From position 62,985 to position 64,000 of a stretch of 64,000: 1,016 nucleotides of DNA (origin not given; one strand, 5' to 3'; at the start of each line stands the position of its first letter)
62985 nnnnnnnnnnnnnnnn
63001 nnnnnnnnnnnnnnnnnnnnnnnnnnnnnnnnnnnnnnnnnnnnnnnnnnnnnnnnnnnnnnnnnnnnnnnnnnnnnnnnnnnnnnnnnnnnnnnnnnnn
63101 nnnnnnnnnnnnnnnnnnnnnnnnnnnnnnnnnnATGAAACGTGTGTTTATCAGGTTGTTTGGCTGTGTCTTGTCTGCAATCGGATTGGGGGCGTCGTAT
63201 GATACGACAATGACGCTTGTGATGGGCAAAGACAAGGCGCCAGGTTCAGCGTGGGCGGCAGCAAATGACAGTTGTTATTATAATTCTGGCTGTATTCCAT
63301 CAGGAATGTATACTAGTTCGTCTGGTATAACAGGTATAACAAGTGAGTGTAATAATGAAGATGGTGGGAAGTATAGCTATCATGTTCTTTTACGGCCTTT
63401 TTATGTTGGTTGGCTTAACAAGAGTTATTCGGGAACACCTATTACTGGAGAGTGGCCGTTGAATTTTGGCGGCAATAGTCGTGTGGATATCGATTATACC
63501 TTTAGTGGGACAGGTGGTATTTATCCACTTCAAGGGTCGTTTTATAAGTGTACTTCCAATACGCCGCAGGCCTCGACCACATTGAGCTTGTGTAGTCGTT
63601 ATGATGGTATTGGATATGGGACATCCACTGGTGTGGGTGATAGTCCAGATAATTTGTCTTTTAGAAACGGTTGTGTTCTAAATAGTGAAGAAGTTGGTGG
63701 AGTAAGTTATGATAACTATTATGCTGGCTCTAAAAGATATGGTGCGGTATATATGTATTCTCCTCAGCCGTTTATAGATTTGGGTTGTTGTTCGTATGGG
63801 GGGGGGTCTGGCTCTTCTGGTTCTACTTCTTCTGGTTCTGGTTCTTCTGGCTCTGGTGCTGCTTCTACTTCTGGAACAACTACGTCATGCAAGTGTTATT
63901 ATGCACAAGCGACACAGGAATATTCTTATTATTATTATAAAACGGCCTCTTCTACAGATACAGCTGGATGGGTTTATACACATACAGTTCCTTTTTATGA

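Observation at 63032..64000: G10 homopolymer inside the -35/-10 spacer of a strong promoter driving a secreted Cys-rich gene: candidate transcriptional phase-variation switch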

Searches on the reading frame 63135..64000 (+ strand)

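Call 12: search_protein_families(library=pfam, proteins=[window:63135-64000:+], max_evalue=0.01)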
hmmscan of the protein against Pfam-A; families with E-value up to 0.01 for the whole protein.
window:63135-64000:+ (288 aa): 0 families

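Call 13: find_homologous_proteins(query=window:63135-64000:+, max_evalue=0.001)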
Query window:63135-64000:+ (288 aa): 19 proteins with E <= 0.001 among 2607 candidates.
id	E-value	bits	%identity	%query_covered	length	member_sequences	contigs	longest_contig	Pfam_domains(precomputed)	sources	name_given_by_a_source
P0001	1.9e-188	643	100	100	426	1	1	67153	-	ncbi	-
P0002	4.4e-125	435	70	100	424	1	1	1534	-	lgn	-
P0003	9.6e-63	231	44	100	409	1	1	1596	-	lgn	-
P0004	1.0e-61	227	45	100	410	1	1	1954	-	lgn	-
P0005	4.2e-56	209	43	100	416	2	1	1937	-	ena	-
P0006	9.6e-55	204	46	100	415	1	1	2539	-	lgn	-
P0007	1.3e-41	161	37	100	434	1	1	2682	-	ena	-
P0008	4.2e-41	160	42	100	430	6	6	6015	-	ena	-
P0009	2.9e-37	147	39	100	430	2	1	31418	-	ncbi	-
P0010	3.2e-31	127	38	100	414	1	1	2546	-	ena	-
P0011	1.6e-30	125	33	100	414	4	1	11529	-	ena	-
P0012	6.3e-29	120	36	100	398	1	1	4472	-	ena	-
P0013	1.7e-27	115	35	100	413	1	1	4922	-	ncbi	-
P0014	2.4e-23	101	35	100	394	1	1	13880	-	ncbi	-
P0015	1.2e-20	92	34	93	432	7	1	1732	-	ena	-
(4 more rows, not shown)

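Call 14: find_encoding_contigs(protein=P0001, flank=10000, max_places=10)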
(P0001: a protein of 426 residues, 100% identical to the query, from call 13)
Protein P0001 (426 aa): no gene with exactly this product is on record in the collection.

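Call 18: find_related_loci(query=A1, collection=genome_contigs, flank=4000)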
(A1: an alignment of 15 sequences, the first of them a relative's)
Query A1 (426 aa) in genome_contigs; peptide patterns used: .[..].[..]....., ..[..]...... (x = any residue, [..] = any of these).
71 stretches matched a pattern; 6 encode a relative of the query (tblastn E <= 1e-3); 6 distinct loci.
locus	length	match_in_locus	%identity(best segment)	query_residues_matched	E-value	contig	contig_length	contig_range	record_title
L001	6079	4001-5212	40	1-421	6e-80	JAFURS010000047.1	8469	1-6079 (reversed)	MAG: Alphaproteobacteria bacterium isolate RGIG4765 Roe_deer_Rectum.Co__c1972585, whole genome shotgun sequence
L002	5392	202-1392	39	1-421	5e-78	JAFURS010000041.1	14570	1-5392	MAG: Alphaproteobacteria bacterium isolate RGIG4765 Roe_deer_Rectum.Co__c1687521, whole genome shotgun sequence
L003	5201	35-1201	36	1-421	7e-65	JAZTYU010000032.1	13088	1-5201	MAG: Candidatus Enterousia sp. isolate T1900045325_YK20190014.MAGScoT_cleanbin_000039 SGB_6437_k141_906541, whole genome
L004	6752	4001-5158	27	1-421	4e-25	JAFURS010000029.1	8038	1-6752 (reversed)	MAG: Alphaproteobacteria bacterium isolate RGIG4765 Roe_deer_Rectum.Co__c931801, whole genome shotgun sequence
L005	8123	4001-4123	76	1-41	8e-17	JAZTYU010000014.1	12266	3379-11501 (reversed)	MAG: Candidatus Enterousia sp. isolate T1900045325_YK20190014.MAGScoT_cleanbin_000039 SGB_6437_k141_1128876, whole genom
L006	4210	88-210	66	1-41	8e-14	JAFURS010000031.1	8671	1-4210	MAG: Alphaproteobacteria bacterium isolate RGIG4765 Roe_deer_Rectum.Co__c1006518, whole genome shotgun sequence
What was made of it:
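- On Conserved-ends / hypervariable-core surface protein families: Multiple full-length paralogues per genome were seen, but no truncated cassettes (call 18).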

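Call 22: find_encoding_contigs(protein=P0002, flank=3000, max_places=10)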
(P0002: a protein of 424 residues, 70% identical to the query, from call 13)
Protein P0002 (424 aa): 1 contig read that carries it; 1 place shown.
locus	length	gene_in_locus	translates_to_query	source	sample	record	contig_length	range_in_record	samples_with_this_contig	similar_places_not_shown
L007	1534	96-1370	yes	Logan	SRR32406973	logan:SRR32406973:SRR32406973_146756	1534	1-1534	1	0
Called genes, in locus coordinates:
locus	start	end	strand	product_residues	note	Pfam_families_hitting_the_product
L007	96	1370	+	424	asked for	-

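Call 23: find_encoding_contigs(protein=P0006, flank=3000, max_places=10)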
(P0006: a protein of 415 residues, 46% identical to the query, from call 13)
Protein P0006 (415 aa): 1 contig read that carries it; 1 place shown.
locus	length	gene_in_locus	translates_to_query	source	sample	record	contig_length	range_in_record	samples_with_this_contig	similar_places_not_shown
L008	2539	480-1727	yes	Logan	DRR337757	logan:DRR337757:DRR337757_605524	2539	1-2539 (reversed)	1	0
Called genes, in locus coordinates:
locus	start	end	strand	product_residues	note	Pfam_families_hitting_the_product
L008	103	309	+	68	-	PF01165:Ribosomal_S21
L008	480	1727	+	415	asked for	-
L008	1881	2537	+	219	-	?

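Call 26: find_related_loci(query=A1, collection=metagenome_contigs, flank=2500)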
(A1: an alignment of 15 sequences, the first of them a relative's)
Query A1 (426 aa) in metagenome_contigs; peptide patterns used: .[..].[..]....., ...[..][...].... (x = any residue, [..] = any of these).
81 stretches matched a pattern, but none encodes a relative of the query by tblastn (E <= 1e-3).

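Call 32: find_encoding_contigs(protein=P0009, flank=4000, max_places=6)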
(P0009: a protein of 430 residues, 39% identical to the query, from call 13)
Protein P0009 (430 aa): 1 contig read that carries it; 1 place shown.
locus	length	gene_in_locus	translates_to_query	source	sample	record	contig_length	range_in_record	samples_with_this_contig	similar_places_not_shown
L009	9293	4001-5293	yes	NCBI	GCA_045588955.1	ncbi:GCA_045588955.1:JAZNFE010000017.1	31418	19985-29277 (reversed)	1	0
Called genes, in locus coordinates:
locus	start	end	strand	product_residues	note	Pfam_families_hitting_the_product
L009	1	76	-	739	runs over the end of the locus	?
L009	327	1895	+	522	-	PF17251:Pom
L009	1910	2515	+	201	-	-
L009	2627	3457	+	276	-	PF11276:DUF3078 (weak)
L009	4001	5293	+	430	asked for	-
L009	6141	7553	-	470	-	PF13623:SurA_N_2, PF13624:SurA_N_3, PF13145:Rotamase_2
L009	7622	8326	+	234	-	PF00121:TIM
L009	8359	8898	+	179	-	PF01025:GrpE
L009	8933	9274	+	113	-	-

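Call 34: predict_structure(alignment_id=A1)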
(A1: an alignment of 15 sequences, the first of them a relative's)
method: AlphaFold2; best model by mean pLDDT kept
length: 426 residues; sequences in the alignment: 15
mean_pLDDT: 55.6   pTM: 0.58
mean pLDDT of the five models: 55.6, 53.8, 51.2, 50.3, 49.1
residues with pLDDT >= 90: 33; 70-90: 122; 50-70: 60; < 50: 211
segments of 3 or more residues with pLDDT < 50: 1-62, 158-173, 191-194, 224-247, 298-316, 345-426
pLDDT, mean of each block of 10 residues (from residue 1): 27 27 26 30 32 37 60 59 78 89 76 76 80 85 57 60 39 64 79 55 88 89 44 34 42 91 90 83 89 58 32 43 73 82 46 31 37 30 31 37 33 30 30
secondary structure, 60 per line:
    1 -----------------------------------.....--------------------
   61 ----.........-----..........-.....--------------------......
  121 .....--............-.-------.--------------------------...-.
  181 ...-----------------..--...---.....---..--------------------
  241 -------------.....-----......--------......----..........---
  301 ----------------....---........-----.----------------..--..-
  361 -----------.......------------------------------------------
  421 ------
elements in order: H36-40 E65-73 E79-88 E90-94 E115-125 E128-139 E180-183 E205-207 H211-215 E254-258 E264-269 E278-283 E288-297 E317-320 H324-330 H372-378

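Call 35: search_protein_representatives(alignment_id=A1)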
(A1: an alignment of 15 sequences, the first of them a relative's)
Query: 15 sequences, 411 profile positions. Proteins with E-value up to 0.001 (for the whole library): 18; up to 1e-10: 15; up to 1e-30: 9. The best 18 are listed.
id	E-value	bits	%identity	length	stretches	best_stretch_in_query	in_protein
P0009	4.5e-170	582.4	-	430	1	1-410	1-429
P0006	5.8e-168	575.4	-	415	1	1-410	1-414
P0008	1.5e-163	560.9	-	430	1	1-409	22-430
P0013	1.0e-158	545.0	-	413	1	1-409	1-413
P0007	1.0e-155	535.1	-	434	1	1-410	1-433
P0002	2.3e-155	534.0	-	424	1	1-409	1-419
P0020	6.8e-98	344.6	-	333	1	62-410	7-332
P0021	6.0e-67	242.7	-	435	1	1-411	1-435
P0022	6.4e-49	183.3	-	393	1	1-411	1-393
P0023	4.7e-29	117.9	-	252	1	181-408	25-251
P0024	2.6e-28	115.5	-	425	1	1-410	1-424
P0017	4.3e-22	95.0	-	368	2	1-77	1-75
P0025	3.0e-21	92.2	-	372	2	1-92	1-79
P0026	3.2e-21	92.1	-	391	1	1-410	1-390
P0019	2.3e-16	76.1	-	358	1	1-96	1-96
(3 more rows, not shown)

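Call 39: search_protein_families(library=ncbifam, proteins=[P0001, P0003, P0009], max_evalue=0.01)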
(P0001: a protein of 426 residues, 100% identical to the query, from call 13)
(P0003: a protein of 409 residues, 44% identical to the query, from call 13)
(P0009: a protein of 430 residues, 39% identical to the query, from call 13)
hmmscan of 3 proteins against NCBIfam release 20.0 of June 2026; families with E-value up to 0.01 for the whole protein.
P0001 (426 aa): 0 families

P0003 (409 aa): 0 families

P0009 (430 aa): 0 families

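Call 42: fold_search(model_id=the predicted structure, library=pdb)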
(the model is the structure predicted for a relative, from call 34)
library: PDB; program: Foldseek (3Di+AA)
matches with E <= 10: 148; with E <= 0.001: 0
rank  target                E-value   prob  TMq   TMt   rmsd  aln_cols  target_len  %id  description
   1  6qi5_E                3.0e-01  0.02  0.06  0.03  30.5       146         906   12  Near Atomic Structure of an Atadenovirus Shows a possible gene duplication event and Intergenera Variations in Cementi (released 2020-08-05)
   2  6u3t_A                4.1e-01  0.01  0.07  0.11  23.5       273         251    9  Structure-based discovery of a novel small-molecule inhibitor of methicillin-resistant S. aureus (released 2020-03-25)
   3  6yba_C                6.5e-01  0.02  0.05  0.03  28.8       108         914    9  HAdV-F41 Capsid (released 2021-03-10)
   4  4jk1_A                7.8e-01  0.03  0.06  0.07  18.9       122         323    5  X-ray crystal structure of Escherichia coli sigma70 holoenzyme in complex with Guanosine tetraphosphate (ppGpp) (released 2013-04-10)
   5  1t5r_B                7.8e-01  0.01  0.08  0.11  26.4       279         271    7  STRUCTURE OF THE PANTON-VALENTINE LEUCOCIDIN S COMPONENT FROM STAPHYLOCOCCUS AUREUS (released 2004-08-24)
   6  9cli_K                8.8e-01  0.01  0.06  0.03  32.9       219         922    8  Cryo-EM model derived from localized reconstruction of human adenovirus (Ad5)-hexon-FX complex at 3.6A resolution (released 2024-11-27)
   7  4iya                  9.3e-01  0.01  0.08  0.10  27.3       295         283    7  Structure of the Y250A mutant of the PANTON-VALENTINE LEUCOCIDIN S component from STAPHYLOCOCCUS AUREUS (released 2014-01-29)
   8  6qi5_K                9.9e-01  0.01  0.05  0.03  29.1       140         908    8  Near Atomic Structure of an Atadenovirus Shows a possible gene duplication event and Intergenera Variations in Cementi (released 2020-08-05)
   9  6qi5_H                1.1e+00  0.01  0.05  0.03  28.9       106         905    8  Near Atomic Structure of an Atadenovirus Shows a possible gene duplication event and Intergenera Variations in Cementi (released 2020-08-05)
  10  4yhd_C                1.2e+00  0.01  0.06  0.09  23.7       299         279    9  Staphylococcal alpha-hemolysin H35A mutant monomer (released 2015-10-21)
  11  9lr9_J                1.3e+00  0.01  0.05  0.03  30.9       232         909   13  Local reconstruction of bovine adenovirus type 3 capsid (released 2025-06-04)
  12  1t5r_A                1.3e+00  0.01  0.08  0.11  26.6       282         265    7  STRUCTURE OF THE PANTON-VALENTINE LEUCOCIDIN S COMPONENT FROM STAPHYLOCOCCUS AUREUS (released 2004-08-24)
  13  9lr9_F                1.4e+00  0.01  0.05  0.03  31.8       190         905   15  Local reconstruction of bovine adenovirus type 3 capsid (released 2025-06-04)
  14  6yba_L                1.5e+00  0.01  0.05  0.03  32.5       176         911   10  HAdV-F41 Capsid (released 2021-03-10)
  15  4iyc_C                1.7e+00  0.01  0.08  0.11  26.3       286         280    8  Structure of the T244A mutant of the PANTON-VALENTINE LEUCOCIDIN component from STAPHYLOCOCCUS AUREUS (released 2014-01-29)
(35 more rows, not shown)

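Call 51: find_encoding_contigs(protein=P0024, flank=6000, max_places=4)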
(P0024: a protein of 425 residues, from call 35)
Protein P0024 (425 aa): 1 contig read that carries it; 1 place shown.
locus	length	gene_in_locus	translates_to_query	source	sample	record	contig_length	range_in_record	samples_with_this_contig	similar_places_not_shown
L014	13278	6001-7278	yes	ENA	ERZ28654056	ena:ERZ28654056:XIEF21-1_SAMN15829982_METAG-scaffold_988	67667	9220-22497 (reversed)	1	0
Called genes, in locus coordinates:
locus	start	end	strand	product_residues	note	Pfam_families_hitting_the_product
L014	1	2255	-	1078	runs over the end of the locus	-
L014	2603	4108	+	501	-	PF17251:Pom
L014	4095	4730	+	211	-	-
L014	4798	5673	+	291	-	PF11276:DUF3078 (weak)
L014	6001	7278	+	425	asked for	-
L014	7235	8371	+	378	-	PF00534:Glycos_transf_1, PF13692:Glyco_trans_1_4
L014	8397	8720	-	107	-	PF00254:FKBP_C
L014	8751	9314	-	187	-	-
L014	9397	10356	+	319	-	PF00437:T2SSE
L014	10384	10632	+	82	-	-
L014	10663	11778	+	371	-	PF09492:Pec_lyase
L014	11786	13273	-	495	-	PF13541:ChlI, PF00158:Sigma54_activat (faint), PF01078:Mg_chelatase, PF07728:AAA_5, PF00493:MCM (weak), PF13335:Mg_chelatase_C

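Call 60: list_cluster_members(proteins=[P0001, P0002, P0006, P0026])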
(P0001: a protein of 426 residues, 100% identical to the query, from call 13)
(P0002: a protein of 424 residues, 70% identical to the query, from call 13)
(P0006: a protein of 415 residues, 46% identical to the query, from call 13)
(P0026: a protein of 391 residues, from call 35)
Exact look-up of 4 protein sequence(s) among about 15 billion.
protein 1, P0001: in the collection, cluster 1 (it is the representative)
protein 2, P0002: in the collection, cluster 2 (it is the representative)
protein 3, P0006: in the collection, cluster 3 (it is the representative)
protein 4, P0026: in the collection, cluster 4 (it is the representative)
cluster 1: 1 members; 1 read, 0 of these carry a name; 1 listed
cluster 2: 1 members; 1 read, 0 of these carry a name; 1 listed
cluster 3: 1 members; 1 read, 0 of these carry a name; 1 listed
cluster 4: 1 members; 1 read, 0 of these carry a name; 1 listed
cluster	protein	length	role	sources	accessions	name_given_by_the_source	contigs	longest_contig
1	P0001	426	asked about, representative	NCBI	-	-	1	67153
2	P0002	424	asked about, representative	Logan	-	-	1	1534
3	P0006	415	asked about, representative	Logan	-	-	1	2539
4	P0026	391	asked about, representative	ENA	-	-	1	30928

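Call 61: find_encoding_contigs(protein=P0026, flank=6000, max_places=4)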
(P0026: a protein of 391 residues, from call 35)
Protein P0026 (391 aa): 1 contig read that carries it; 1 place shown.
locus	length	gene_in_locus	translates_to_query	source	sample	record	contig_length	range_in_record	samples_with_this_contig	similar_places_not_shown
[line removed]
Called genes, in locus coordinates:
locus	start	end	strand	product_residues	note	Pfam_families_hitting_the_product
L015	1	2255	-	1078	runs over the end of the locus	-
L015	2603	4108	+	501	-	PF17251:Pom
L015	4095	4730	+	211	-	-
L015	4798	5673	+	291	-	PF11276:DUF3078 (weak)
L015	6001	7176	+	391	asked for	-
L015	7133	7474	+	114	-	?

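Call 69: find_encoding_contigs(protein=P0004, flank=1500, max_places=6)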
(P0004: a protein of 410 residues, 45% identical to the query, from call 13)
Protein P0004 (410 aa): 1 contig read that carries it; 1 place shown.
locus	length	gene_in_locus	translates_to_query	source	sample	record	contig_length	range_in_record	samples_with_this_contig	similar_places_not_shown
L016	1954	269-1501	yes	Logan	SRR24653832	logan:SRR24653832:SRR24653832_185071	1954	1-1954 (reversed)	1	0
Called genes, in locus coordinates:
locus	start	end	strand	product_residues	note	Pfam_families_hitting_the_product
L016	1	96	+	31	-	?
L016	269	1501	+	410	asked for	-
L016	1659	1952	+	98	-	?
